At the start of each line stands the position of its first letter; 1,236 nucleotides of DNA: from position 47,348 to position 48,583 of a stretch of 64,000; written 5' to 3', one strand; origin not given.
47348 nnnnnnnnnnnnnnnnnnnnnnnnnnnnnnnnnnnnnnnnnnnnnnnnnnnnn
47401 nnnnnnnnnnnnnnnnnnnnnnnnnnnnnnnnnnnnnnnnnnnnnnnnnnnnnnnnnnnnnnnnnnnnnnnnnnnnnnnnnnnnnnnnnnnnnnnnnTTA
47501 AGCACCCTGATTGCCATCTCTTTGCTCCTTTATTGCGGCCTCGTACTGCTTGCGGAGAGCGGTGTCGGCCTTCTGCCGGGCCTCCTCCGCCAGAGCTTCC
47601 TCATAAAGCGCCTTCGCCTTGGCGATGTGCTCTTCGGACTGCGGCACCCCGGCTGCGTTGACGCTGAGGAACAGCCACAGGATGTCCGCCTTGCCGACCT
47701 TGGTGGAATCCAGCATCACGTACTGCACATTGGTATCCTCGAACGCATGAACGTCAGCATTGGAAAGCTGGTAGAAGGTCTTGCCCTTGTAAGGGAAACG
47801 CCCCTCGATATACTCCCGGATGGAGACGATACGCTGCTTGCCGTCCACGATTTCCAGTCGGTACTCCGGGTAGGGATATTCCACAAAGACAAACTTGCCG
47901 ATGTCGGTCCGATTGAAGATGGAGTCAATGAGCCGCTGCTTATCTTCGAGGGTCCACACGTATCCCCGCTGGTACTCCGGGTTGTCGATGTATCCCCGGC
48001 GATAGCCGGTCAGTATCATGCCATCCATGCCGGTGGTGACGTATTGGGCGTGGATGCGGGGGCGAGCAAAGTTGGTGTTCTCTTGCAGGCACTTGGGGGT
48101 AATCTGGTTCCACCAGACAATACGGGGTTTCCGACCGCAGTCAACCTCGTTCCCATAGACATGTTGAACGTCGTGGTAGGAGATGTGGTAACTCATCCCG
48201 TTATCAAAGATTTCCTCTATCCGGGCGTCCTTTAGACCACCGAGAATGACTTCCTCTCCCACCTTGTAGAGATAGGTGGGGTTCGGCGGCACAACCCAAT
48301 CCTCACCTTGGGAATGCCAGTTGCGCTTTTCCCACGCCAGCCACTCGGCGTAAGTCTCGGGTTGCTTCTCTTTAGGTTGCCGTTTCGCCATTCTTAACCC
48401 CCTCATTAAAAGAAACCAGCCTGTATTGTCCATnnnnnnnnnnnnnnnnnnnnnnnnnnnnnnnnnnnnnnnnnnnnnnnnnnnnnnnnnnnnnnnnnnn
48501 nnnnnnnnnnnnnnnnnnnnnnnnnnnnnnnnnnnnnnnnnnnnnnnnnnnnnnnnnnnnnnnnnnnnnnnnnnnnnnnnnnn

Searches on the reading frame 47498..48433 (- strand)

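Call 77: search_protein_families(library=pfam, proteins=[window:47498-48433:-], max_evalue=0.001)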
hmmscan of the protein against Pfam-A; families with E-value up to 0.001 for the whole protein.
window:47498-48433:- (311 aa): 1 family
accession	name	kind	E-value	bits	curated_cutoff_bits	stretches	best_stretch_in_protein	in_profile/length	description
PF03235.19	GmrSD_N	-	4.4e-18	66.5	33.2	1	140-231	4-78/199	GmrSD restriction endonuclease, N-terminal domain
